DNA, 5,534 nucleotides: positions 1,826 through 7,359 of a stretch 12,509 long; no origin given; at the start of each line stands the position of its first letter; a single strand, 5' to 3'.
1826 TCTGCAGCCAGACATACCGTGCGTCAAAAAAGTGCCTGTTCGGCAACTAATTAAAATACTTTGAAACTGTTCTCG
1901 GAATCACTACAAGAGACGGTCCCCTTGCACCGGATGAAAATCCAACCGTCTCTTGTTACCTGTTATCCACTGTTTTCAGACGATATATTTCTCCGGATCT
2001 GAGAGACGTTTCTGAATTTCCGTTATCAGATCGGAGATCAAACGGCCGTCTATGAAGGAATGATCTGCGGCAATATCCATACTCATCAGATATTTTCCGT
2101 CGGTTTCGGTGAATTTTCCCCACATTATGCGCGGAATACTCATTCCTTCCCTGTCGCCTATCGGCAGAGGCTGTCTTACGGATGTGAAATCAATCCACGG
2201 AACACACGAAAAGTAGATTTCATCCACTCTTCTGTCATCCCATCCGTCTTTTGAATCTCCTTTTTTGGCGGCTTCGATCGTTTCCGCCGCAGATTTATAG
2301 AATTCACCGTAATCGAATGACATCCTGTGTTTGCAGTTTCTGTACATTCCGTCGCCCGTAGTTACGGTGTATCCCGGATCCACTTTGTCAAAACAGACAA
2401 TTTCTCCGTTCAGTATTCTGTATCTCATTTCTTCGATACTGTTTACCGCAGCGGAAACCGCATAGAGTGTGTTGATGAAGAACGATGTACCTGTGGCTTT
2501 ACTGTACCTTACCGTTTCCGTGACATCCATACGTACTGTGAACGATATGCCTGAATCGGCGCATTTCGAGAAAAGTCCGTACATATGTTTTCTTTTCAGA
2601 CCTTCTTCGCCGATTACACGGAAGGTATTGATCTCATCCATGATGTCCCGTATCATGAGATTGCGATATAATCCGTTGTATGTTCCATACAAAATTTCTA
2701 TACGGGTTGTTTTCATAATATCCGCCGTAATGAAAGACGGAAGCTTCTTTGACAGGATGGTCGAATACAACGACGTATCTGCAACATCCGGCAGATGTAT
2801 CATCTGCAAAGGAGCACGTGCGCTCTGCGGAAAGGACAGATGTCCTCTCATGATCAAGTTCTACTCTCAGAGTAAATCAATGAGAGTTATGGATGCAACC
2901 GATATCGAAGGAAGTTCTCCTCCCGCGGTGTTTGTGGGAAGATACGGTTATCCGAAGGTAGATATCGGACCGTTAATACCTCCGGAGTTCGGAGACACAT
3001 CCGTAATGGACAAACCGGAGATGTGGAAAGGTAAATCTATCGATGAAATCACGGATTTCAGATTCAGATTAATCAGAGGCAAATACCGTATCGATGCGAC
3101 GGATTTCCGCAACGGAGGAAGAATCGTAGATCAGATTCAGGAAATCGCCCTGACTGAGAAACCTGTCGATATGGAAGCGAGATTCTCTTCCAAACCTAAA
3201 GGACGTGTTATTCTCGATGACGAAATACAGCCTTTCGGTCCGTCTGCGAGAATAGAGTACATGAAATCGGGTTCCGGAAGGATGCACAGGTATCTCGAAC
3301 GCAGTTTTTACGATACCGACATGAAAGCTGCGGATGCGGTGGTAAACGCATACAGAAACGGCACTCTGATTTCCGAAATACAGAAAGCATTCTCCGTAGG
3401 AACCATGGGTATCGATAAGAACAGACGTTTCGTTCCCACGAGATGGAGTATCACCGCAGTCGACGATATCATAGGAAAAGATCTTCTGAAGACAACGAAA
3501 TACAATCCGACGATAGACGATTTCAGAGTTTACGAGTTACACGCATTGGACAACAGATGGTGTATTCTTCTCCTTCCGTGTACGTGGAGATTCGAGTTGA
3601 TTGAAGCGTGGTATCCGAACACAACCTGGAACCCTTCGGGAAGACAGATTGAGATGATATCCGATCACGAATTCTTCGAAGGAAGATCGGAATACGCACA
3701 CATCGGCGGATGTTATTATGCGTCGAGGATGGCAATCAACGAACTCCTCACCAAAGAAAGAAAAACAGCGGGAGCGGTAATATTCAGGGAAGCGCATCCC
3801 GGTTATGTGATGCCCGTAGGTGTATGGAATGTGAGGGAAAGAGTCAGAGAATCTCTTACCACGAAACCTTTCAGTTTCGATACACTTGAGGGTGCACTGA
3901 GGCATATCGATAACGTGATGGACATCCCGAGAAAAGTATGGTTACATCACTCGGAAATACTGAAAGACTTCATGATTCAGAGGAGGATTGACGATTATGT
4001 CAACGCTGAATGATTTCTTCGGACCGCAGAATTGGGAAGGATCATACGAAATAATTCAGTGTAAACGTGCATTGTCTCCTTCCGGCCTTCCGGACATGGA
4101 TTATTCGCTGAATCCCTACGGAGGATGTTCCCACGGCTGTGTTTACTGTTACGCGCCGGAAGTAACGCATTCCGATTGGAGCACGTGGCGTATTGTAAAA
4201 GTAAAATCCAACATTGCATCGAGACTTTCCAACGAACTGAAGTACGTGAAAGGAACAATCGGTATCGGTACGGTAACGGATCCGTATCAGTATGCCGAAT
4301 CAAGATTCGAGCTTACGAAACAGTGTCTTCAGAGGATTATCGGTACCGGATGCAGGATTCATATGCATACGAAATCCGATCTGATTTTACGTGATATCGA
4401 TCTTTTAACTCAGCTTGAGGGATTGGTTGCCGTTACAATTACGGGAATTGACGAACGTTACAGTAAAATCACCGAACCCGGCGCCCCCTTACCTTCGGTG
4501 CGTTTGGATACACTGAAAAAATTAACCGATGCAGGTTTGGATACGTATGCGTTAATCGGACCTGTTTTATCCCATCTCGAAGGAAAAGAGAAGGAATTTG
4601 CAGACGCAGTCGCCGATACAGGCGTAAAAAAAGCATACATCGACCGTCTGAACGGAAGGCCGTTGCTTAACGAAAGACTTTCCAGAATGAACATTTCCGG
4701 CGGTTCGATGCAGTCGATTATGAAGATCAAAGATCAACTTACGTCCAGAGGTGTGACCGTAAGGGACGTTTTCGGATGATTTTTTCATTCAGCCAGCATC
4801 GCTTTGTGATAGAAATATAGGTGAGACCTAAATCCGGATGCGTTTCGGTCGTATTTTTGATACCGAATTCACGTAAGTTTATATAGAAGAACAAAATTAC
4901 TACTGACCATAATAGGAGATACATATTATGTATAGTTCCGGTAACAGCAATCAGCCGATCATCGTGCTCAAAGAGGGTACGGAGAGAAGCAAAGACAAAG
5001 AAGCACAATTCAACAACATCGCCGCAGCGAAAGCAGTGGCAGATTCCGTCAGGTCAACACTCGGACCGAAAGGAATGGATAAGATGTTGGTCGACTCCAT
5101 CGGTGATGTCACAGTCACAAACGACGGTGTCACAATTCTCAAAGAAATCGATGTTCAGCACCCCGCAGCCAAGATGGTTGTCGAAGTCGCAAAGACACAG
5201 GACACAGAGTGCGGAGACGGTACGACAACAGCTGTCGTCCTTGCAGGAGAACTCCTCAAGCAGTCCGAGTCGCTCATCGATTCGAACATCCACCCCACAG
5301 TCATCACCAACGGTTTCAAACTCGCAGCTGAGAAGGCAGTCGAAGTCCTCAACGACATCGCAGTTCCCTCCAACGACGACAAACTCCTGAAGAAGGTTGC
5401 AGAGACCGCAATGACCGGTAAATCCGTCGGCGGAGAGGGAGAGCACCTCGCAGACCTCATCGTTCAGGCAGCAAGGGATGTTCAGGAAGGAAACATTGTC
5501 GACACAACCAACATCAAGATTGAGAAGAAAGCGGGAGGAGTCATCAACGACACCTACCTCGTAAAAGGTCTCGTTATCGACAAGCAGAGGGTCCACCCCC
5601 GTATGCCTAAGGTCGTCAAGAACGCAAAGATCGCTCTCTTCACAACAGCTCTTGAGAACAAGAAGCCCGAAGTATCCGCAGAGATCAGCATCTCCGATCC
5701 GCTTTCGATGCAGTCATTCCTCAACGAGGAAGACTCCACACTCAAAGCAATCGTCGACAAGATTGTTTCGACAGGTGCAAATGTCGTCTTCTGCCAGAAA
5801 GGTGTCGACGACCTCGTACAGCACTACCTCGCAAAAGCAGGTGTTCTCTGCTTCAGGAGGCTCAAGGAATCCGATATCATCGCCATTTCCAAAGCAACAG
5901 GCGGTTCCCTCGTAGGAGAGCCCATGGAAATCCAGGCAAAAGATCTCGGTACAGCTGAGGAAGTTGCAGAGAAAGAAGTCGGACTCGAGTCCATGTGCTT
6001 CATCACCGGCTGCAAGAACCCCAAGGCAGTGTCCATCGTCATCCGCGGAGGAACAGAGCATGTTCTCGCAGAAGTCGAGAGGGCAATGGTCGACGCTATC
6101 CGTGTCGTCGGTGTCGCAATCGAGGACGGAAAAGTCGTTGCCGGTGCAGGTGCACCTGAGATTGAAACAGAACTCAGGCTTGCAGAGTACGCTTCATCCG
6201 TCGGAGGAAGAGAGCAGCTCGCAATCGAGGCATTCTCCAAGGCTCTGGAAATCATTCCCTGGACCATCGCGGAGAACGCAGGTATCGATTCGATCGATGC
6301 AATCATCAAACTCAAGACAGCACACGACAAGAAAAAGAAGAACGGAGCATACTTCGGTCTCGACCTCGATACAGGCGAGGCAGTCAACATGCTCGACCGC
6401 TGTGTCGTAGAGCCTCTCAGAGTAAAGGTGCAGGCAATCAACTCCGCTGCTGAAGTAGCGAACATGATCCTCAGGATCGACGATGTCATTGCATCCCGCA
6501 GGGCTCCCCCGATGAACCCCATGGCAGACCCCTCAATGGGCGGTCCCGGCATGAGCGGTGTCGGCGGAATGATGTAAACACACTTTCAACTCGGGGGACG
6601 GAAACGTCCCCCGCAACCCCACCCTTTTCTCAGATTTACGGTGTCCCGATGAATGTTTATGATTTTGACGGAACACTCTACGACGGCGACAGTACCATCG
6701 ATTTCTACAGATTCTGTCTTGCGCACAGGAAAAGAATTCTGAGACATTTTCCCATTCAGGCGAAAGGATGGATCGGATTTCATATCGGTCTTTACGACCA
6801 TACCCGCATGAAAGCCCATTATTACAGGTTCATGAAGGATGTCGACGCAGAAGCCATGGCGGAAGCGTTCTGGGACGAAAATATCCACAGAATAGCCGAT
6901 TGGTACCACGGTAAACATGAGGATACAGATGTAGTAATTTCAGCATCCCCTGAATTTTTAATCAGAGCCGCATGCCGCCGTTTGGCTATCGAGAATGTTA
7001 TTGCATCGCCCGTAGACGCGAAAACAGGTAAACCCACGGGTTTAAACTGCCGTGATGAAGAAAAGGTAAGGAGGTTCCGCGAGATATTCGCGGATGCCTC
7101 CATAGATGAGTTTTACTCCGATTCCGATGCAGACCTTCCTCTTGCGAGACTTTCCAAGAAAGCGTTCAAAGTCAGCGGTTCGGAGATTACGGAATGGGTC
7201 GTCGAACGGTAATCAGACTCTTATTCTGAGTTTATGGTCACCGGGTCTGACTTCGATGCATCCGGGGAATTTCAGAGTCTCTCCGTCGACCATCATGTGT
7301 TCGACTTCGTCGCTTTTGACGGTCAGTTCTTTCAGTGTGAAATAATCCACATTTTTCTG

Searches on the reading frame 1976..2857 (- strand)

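Call 3: search_protein_families(library=pfam, proteins=[window:1976-2857:-], max_evalue=0.01)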
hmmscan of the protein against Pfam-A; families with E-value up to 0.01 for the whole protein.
window:1976-2857:- (293 aa): 2 families
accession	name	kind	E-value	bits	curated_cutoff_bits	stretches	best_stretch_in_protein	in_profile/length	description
PF00302.23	CAT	-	1.5e-18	67.9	23.5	1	84-282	8-205/205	Chloramphenicol acetyltransferase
PF00198.28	2-oxoacid_dh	-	2.1e-05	24.5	23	0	255-292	194-231/232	2-oxoacid dehydrogenases acyltransferase (catalytic domain)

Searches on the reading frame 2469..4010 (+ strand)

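Call 3: search_protein_families(library=pfam, proteins=[window:2469-4010:+], max_evalue=0.01)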
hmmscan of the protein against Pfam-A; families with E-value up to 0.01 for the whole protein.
window:2469-4010:+ (514 aa): 2 families
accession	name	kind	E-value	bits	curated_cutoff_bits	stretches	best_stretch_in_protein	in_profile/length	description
PF04894.17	Nre_N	-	6.3e-98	328.3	25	1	119-388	1-270/270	Archaeal Nre, N-terminal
PF04895.17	Nre_C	-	4e-37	126.9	27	1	402-510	2-110/110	Archaeal Nre, C-terminal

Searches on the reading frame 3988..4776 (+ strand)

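Call 3: search_protein_families(library=pfam, proteins=[window:3988-4776:+], max_evalue=0.01)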
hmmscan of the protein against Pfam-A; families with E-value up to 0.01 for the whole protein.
window:3988-4776:+ (263 aa): 1 family
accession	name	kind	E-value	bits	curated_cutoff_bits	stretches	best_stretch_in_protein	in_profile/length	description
PF04055.27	Radical_SAM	-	4.2e-14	53.5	29.5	1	42-188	2-146/166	Radical SAM superfamily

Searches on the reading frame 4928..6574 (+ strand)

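Call 3: search_protein_families(library=pfam, proteins=[window:4928-6574:+], max_evalue=0.01)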
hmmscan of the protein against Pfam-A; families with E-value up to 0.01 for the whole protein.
window:4928-6574:+ (549 aa): 2 families
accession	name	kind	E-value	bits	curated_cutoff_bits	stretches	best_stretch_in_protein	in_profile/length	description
PF00118.29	Cpn60_TCP1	-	1.5e-174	581.7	34.3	1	37-524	1-489/490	TCP-1/cpn60 chaperonin family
PF04985.20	Phage_tube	-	0.0099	16.1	22.4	0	359-437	69-146/165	Phage tail tube protein FII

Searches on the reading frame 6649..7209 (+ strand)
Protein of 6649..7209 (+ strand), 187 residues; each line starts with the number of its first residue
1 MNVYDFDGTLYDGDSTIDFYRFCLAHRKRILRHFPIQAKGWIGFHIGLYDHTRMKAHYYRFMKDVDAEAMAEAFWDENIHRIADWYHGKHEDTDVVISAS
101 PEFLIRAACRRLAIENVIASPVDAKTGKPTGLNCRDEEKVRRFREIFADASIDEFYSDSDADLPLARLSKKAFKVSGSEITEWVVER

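Call 3: search_protein_families(library=pfam, proteins=[window:6649-7209:+], max_evalue=0.01)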
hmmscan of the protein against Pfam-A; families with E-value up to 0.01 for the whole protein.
window:6649-7209:+ (187 aa): 1 family
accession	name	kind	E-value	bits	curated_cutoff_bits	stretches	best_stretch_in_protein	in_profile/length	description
PF12710.13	HAD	-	7.3e-23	82.4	27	1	3-167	2-189/189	haloacid dehalogenase-like hydrolase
